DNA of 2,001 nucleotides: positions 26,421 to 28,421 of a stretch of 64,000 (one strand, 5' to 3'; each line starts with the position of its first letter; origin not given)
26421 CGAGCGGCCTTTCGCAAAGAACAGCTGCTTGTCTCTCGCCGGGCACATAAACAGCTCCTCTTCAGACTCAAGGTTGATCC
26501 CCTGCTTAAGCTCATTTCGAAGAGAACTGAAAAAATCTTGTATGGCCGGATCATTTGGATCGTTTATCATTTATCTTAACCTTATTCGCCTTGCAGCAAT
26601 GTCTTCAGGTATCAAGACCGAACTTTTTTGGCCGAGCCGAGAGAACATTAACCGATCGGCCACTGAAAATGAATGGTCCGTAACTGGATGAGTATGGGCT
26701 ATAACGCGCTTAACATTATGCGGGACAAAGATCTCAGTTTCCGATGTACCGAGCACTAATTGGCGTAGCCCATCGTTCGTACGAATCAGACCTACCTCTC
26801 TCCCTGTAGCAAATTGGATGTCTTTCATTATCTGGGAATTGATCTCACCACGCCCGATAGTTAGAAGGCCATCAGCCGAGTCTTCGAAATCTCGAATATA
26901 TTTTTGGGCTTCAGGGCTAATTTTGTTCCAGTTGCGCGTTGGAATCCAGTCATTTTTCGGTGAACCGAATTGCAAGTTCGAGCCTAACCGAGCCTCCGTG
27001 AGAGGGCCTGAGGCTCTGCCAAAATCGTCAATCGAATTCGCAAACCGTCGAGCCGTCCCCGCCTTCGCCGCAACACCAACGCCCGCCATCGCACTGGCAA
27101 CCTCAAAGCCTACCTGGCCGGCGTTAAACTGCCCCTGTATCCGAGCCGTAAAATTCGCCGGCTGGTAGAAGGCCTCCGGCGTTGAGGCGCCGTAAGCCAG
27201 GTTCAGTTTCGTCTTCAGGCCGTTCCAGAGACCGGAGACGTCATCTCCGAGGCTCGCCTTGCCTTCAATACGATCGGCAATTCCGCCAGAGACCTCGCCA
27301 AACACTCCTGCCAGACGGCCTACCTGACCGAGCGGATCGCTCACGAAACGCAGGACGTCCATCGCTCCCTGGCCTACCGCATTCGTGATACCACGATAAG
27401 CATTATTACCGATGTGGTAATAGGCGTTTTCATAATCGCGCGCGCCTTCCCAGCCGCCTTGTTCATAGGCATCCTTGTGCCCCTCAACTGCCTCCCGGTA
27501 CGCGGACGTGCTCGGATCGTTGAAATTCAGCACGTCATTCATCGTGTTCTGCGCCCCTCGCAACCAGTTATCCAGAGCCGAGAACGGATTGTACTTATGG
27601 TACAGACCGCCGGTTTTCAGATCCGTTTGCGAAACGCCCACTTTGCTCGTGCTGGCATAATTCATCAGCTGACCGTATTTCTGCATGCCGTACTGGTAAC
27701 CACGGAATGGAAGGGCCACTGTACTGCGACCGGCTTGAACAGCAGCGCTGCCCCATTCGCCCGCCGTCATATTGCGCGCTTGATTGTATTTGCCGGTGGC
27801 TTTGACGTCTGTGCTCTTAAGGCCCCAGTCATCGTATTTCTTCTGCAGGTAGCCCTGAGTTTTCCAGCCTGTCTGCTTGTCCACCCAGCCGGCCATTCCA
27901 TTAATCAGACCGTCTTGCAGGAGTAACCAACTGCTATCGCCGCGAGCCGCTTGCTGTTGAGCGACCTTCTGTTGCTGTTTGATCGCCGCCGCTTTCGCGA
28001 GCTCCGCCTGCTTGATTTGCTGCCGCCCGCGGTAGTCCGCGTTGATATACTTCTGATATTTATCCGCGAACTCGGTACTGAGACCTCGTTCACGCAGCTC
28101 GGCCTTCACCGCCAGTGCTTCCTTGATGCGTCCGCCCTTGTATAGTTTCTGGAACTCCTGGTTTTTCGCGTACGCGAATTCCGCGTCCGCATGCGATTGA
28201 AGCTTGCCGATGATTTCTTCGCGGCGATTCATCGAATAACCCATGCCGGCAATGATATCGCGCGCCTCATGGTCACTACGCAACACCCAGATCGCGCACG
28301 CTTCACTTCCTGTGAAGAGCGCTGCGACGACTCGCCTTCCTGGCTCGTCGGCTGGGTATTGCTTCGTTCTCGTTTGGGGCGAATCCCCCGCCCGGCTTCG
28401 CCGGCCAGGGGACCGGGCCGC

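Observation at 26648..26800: JAB/MPN (JAMM)-type metal-binding motif in the orphan toxin C-terminus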

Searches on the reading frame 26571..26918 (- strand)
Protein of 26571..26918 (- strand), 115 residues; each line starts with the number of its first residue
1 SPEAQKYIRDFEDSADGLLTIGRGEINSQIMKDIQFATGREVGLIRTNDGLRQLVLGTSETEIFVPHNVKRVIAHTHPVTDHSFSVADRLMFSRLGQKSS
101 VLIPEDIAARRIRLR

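Call 21: search_protein_families(library=pfam, proteins=[window:26571-26900:-], max_evalue=10)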
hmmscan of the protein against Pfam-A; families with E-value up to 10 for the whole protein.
window:26571-26900:- (109 aa): 1 family
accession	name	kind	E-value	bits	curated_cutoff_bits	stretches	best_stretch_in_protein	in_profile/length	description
PF14464.11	Prok-JAB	-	0.0026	18.1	25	1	66-101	70-108/114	Prokaryotic homologs of the JAB domain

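Call 39: search_solved_structures(query=A2, max_evalue=10, show_alignments=4)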
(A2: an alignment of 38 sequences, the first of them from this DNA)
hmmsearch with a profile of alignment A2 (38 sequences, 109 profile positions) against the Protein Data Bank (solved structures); distinct sequences matched with E-value up to 10: 19.
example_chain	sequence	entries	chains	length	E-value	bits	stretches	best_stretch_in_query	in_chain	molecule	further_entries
7s56_A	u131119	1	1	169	0.081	15.8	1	10-92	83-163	Class A sortase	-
2qlc_A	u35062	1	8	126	0.15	15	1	64-90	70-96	DNA repair protein radC homolog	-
7s54_A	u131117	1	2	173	0.24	14.3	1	9-92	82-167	Class A sortase, sortase A chimera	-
3rcc_A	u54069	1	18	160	0.27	14.1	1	10-87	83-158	Sortase SrtA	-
4xo2_A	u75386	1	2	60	0.28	14.1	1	5-48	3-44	Protein GnsA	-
5cdj_A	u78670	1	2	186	0.39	13.6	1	19-68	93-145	RuBisCO large subunit-binding protein subunit alpha, chloroplastic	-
4xo1_A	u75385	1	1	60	0.5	13.3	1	5-48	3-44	Protein GnsA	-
8c9v_A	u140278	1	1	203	0.62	13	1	3-56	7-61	O-methyltransferase, family 3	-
9ea4_A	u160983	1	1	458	0.66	12.9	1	62-91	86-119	Citrobacter BubCD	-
9ea5_A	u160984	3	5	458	0.9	12.5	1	62-93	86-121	Citrobacter BubCD | Citrobacter BubCD D104A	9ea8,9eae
9eav_A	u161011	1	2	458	0.91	12.5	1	62-93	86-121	Citrobacter BubCD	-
8hku_L32E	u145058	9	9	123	1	12.3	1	51-100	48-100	50S ribosomal protein L32e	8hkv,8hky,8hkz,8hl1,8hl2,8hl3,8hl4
1m7e_A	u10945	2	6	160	1.1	12.2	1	44-84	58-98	Disabled homolog 2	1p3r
6o5o_A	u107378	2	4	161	1.1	12.2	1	44-84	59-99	Disabled homolog 2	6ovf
1ilu_A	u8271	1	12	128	1.6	11.6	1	51-95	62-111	AZURIN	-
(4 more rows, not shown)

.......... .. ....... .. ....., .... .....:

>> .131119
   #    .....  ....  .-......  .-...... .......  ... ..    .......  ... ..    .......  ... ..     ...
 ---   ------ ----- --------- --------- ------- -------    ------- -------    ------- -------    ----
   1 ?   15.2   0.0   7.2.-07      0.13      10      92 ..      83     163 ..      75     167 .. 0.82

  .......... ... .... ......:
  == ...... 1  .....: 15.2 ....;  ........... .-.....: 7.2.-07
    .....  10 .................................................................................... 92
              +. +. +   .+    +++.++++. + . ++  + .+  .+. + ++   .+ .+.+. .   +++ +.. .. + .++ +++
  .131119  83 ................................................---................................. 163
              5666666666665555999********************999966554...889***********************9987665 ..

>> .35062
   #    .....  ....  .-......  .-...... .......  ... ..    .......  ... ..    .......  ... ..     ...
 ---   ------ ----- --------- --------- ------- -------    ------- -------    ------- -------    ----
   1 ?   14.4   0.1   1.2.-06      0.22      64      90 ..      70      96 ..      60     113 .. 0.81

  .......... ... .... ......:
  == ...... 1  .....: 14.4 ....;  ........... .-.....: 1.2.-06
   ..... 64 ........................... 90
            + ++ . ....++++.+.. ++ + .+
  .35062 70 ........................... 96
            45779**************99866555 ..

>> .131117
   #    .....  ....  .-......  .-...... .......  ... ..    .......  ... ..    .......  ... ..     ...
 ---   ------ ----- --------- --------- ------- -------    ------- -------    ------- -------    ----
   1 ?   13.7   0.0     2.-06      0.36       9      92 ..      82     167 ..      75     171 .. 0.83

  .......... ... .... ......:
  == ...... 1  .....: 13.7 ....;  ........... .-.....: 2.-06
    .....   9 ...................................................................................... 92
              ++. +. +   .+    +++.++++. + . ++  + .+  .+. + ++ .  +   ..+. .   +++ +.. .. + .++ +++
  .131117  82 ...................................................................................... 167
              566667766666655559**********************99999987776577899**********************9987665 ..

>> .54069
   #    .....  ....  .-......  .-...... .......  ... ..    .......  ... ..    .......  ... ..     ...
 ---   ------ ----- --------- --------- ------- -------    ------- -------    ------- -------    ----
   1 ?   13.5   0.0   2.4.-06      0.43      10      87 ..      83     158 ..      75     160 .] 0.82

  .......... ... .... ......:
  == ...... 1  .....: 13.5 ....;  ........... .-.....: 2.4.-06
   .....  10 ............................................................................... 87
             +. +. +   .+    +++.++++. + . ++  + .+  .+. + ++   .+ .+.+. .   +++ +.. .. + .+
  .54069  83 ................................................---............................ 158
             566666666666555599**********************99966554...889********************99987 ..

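Call 42: search_protein_families(library=pfam, alignment_id=A2, max_evalue=1)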
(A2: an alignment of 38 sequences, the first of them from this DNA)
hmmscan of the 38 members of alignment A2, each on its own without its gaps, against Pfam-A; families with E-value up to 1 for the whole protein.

A. member 1, seq(115 aa): 1 family
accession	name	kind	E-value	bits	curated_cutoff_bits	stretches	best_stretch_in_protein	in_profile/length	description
PF14464.11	Prok-JAB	-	0.0028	17.9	25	1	72-107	70-108/114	Prokaryotic homologs of the JAB domain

B. families by the number of members that match (of 38 scanned): 18 families
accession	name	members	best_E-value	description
PF04002.20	RadC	20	0.0011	RadC-like JAB domain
PF14464.11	Prok-JAB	19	1.5e-05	Prokaryotic homologs of the JAB domain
PF06319.18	MmcB-like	1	0.0041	DNA repair protein MmcB-like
PF10844.13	DUF2577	1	0.044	Protein of unknown function (DUF2577)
PF18360.6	hnRNP_Q_AcD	1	0.052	Heterogeneous nuclear ribonucleoprotein Q acidic domain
PF03848.20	TehB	1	0.065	Tellurite resistance protein TehB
PF20407.5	DUF1583_N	1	0.08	Domain of unknown function (DUF1583_N)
PF04023.20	FeoA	1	0.08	FeoA domain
PF14304.11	CSTF_C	1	0.11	Transcription termination and cleavage factor C-terminal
PF03831.20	YjdM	1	0.12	PhnA domain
PF14192.12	DUF4314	1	0.14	Domain of unknown function (DUF4314)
PF11720.13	Inhibitor_I78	1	0.15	Peptidase inhibitor I78 family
PF10432.14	bact-PGI_C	1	0.15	Bacterial phospho-glucose isomerase C-terminal SIS domain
PF24668.1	KH_Vigilin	1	0.16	Vigilin KH domain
PF17598.7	DUF5494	1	0.18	Family of unknown function (DUF5494)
PF14220.11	DUF4329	1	0.21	Domain of unknown function (DUF4329)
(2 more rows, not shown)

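Call 43: predict_structure(alignment_id=A2)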
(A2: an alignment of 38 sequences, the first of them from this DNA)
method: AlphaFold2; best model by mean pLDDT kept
length: 115 residues; sequences in the alignment: 38
mean_pLDDT: 94.4   pTM: 0.88
mean pLDDT of the five models: 94.4, 93.3, 93.2, 93.2, 92.9
residues with pLDDT >= 90: 104; 70-90: 11; 50-70: 0; < 50: 0
segments of 3 or more residues with pLDDT < 50: none
pLDDT, mean of each block of 10 residues (from residue 1): 97 95 97 95 97 92 92 91 92 96 94 93
secondary structure, 60 per line:
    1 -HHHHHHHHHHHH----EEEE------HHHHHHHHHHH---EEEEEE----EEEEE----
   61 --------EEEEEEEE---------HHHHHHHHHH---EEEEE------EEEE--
elements in order: H2-13 E18-21 H28-38 E42-47 E52-56 E69-76 H86-95 E99-103 E110-113

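Call 45: fold_search(model_id=the predicted structure, library=pdb)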
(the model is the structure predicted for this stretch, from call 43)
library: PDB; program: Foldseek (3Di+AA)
matches with E <= 10: 374; with E <= 0.001: 0
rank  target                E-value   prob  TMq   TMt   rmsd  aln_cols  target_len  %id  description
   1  2qlc_D                1.7e-02  0.93  0.39  0.37   5.7       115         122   14  The crystal structure of DNA repair protein RadC from Chlorobium tepidum TLS (released 2007-09-04)
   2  3dmo_A                6.3e-02  0.77  0.39  0.35   6.2       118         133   14  1.6 A crystal structure of cytidine deaminase from Burkholderia pseudomallei (released 2008-07-15)
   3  8d4o_A                3.6e-01  0.16  0.18  0.21  10.6        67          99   10  Crystal Structure of the Neutrophil Serine Protease Inhibitor Eap1 from S. aureus (released 2022-12-21)
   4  8hku_L23P             3.8e-01  0.23  0.25  0.32   7.5        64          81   11  Cryo-EM Structures and Translocation Mechanism of Crenarchaeota Ribosome (released 2023-08-16)
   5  2pt7_G                4.6e-01  0.69  0.36  0.30   3.4        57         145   14  Crystal structure of Cag VirB11 (HP0525) and an inhibitory protein (HP1451) (released 2007-11-13)
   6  6epc_U                4.6e-01  0.20  0.32  0.17   6.1       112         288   12  Ground state 26S proteasome (GS2) (released 2018-02-07)
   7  4byz                  4.9e-01  0.23  0.27  0.18   4.6        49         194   10  Structural characterization using Sulfur-SAD of the cytoplasmic domain of Burkholderia pseudomallei PilO2Bp, an actin-li (released 2014-04-23)
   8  8ova_BX               4.9e-01  0.20  0.24  0.23   6.9        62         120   18  CRYO-EM STRUCTURE OF TRYPANOSOMA BRUCEI PROCYCLIC FORM 80S RIBOSOME : PARENTAL STRAIN (released 2023-11-29)
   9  9lcz_A                5.2e-01  0.14  0.27  0.06   6.9       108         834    9  Inactivate TOD6 with GC DNA substrate (released 2025-11-19)
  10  9qf4_BT               5.5e-01  0.12  0.24  0.29  12.8        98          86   15  Structure of P. furiosus 70S ribosome grown at 95 degC (released 2025-11-05)
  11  3wrx_C                6.7e-01  0.12  0.27  0.09   9.8       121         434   13  Crystal structure of helicase complex 1 (released 2014-08-13)
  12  3if0                  7.1e-01  0.10  0.30  0.26  10.9       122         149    9  Crystal Structure of the Nanoarchaeum equitans tRNA splicing endonuclease structural subunit (released 2009-08-18)
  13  9ld0_A                7.6e-01  0.08  0.28  0.07  11.8       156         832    8  Inactivate TOD6 with CC DNA substrate (released 2025-11-19)
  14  8idf_A                8.6e-01  0.10  0.23  0.08  13.5        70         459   13  Crystal structure of human TUT1 complexed with U6 snRNA (released 2023-08-09)
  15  5lda_A                9.1e-01  0.51  0.50  0.45   4.5       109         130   11  Structure of deubiquitinating enzyme homolog (Pyrococcus furiosus JAMM1) in complex with ubiquitin-like SAMP2. (released 2017-06-21)
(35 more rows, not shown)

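Call 49: find_related_loci(query=A3, collection=genome_contigs, flank=6000)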
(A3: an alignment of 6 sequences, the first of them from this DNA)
Query A3 (115 aa) in genome_contigs; peptide patterns used: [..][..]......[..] (x = any residue, [..] = any of these).
20 stretches matched a pattern; 7 encode a relative of the query (tblastn E <= 1e-3); 7 distinct loci.
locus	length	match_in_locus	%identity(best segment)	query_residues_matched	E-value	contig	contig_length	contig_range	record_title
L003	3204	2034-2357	45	2-114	9e-23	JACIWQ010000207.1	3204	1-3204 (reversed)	MAG: Thermoflexales bacterium isolate MAG-30 Thermoflexales_E3_bin20_Scaffold_207, whole genome shotgun sequence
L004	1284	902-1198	41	4-103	1e-18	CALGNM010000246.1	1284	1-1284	MAG TPA_asm: uncultured bacterium isolate SRR6007444_bin.93_CONCOCT_v1.1_MAG genome assembly, contig: ERZ724098.69526, w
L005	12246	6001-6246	41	30-110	4e-12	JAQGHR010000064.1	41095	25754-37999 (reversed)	MAG: Planctomycetota bacterium isolate RYN_438 scaffold_2191247, whole genome shotgun sequence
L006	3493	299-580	42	24-114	7e-12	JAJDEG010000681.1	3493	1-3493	MAG: Planctomycetota bacterium isolate OFTM264 OFTM264_680, whole genome shotgun sequence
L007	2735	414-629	41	31-103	1e-11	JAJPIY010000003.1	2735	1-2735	MAG: Planctomycetota bacterium isolate Centralia_MAG_388 k107_35418857, whole genome shotgun sequence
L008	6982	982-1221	44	31-112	4e-11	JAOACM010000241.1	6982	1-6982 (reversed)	MAG: Planctomycetota bacterium isolate SKW208 NODE_236_length_6982_cov_9.484866, whole genome shotgun sequence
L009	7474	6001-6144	51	28-78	1e-8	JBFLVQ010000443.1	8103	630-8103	MAG: Acidobacteriota bacterium isolate MAG010 MAG010_443, whole genome shotgun sequence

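Call 50: fold_search(model_id=the predicted structure, library=viral)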
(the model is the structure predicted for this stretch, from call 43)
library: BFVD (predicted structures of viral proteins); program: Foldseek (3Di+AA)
matches with E <= 10: 712; with E <= 0.001: 3
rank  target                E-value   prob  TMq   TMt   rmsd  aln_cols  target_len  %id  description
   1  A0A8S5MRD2            3.0e-06  1.00  0.77  0.20   3.3       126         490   14  Minor capsid protein [Siphoviridae sp. ctqED62]
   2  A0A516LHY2            7.1e-04  0.99  0.45  0.34   9.1       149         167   14  (no name in the UniProt tables at hand)
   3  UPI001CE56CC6         7.1e-04  0.99  0.40  0.35   7.8       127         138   16  (no name look-up for this kind of identifier)
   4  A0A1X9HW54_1          2.8e-03  1.00  0.59  0.07   3.6       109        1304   16  (no name in the UniProt tables at hand)
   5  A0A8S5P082            3.0e-03  1.00  0.52  0.13   4.2       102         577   19  Minor capsid protein [Siphoviridae sp. ctwhn18]
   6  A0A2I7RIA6            4.9e-03  0.96  0.38  0.31   5.8       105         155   17  (no name in the UniProt tables at hand)
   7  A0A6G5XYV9            8.0e-03  1.00  0.47  0.13   4.2        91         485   22  (no name in the UniProt tables at hand)
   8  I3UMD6                1.5e-02  1.00  0.52  0.55   4.2       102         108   16  Tail component protein [Colwellia phage 9A]
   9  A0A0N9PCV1            2.0e-02  0.97  0.46  0.21   8.1       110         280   14  Uncharacterized protein [Acidianus rod-shaped virus 2]
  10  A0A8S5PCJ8            2.3e-02  0.95  0.47  0.11   8.7       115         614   20  Minor capsid protein [Siphoviridae sp. ctc6d98]
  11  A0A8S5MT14            2.5e-02  0.77  0.38  0.10   8.8       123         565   18  Minor capsid protein [Siphoviridae sp. ctT3f41]
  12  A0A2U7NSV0            2.6e-02  0.97  0.44  0.44   4.9        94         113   16  (no name in the UniProt tables at hand)
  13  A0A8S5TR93            3.8e-02  0.96  0.45  0.30   7.5        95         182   19  Uncharacterized protein [Siphoviridae sp. ctss15]
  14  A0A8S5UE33            4.3e-02  0.87  0.45  0.20  10.1       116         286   20  Uncharacterized protein [Siphoviridae sp. ctGQT3]
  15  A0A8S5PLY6            4.9e-02  0.89  0.48  0.22  12.0       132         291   16  Minor capsid protein [Myoviridae sp. ctWXg38]
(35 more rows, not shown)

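Call 62: find_homologous_proteins(query=A2, max_evalue=0.00001)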
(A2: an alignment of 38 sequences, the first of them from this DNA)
Query A2 (38 sequences) (115 aa, profile of the alignment): 28 proteins with E <= 0.00001 among 2055 candidates.
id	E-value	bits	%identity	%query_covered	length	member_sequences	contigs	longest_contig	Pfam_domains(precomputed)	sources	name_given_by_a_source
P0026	3.5e-32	128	40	71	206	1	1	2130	-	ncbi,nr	ncbi:MAG TPA: hypothetical protein ENJ50_01840 [Planctomycetaceae bacterium]|nr:hypothetical protein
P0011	5.9e-32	127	44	93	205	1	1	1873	-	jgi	jgi:hypothetical protein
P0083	3.1e-31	125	42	64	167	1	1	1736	-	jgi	jgi:hypothetical protein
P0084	5.4e-31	124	43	65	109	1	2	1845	-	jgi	jgi:hypothetical protein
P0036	6.7e-31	124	38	70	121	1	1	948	-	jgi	jgi:proteasome lid subunit RPN8/RPN11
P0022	8.4e-31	124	47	70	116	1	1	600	-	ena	-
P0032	9.6e-31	123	42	66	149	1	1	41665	-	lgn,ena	-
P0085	1.1e-30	123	41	65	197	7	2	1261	-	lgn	-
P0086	1.9e-30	123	42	63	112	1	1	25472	-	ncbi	-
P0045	3.6e-30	122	42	70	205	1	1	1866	-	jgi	jgi:hypothetical protein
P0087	5.3e-30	121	39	70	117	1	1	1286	-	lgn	-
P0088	1.2e-29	120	39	70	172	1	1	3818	-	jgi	jgi:hypothetical protein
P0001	2.2e-28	116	74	100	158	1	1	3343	-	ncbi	-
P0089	2.9e-27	112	42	77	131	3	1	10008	-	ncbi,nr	ncbi:MAG: hypothetical protein IH991_00900 [Planctomycetes bacterium]|nr:hypothetical protein [Planc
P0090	6.5e-27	111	42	79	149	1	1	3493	-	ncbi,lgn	-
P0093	3.6e-26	109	45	71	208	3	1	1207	PF14449.12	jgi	jgi:hypothetical protein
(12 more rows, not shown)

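Call 83: search_dna_similar(query=window:26574-26918:-, collection=plasmids, mode=protein, max_evalue=0.01, max_rows=15)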
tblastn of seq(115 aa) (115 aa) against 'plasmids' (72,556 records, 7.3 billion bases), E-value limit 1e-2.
No match.

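Call 84: search_dna_similar(query=window:26574-26918:-, collection=phages, mode=protein, max_evalue=0.01, max_rows=15)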
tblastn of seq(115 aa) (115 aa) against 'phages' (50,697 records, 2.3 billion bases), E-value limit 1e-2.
No match.

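Call 88: search_protein_families(library=phrogs, proteins=[window:26571-26918:-], max_evalue=0.01)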
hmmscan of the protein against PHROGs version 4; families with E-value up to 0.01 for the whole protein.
window:26571-26918:- (115 aa): 0 families

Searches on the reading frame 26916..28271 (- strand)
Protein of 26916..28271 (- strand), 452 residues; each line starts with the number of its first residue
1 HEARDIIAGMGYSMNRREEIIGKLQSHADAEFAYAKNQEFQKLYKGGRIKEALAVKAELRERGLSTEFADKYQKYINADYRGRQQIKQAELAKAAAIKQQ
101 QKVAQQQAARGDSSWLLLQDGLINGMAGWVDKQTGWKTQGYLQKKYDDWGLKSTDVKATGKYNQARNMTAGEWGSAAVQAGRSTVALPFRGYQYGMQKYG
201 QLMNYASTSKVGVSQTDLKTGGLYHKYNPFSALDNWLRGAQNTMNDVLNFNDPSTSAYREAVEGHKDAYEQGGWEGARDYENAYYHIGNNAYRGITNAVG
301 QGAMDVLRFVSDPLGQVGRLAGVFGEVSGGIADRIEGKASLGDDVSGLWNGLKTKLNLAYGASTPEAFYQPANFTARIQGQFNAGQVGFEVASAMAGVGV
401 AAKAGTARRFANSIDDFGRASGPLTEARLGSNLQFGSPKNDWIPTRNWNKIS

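Call 77: search_solved_structures(query=window:26916-28271:-, max_evalue=1)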
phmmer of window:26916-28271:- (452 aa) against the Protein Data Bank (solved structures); distinct sequences matched with E-value up to 1: 5.
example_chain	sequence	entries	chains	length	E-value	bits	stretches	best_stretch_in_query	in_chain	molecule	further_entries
6een_B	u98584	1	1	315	0.013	17.7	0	40-67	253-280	Designer Pentatricopeptide Protein dPPR10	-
4ozs_A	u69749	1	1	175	0.024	16.8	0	40-67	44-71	Alpha solenoid protein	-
6een_D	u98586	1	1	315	0.44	12.6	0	40-66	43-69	Designer Pentatricopeptide Protein dPPR10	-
6een_A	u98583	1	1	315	0.58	12.2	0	42-67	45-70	Designer Pentatricopeptide Protein dPPR10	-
4wsl_A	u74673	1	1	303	0.7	12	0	20-64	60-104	Pentatricopeptide repeat protein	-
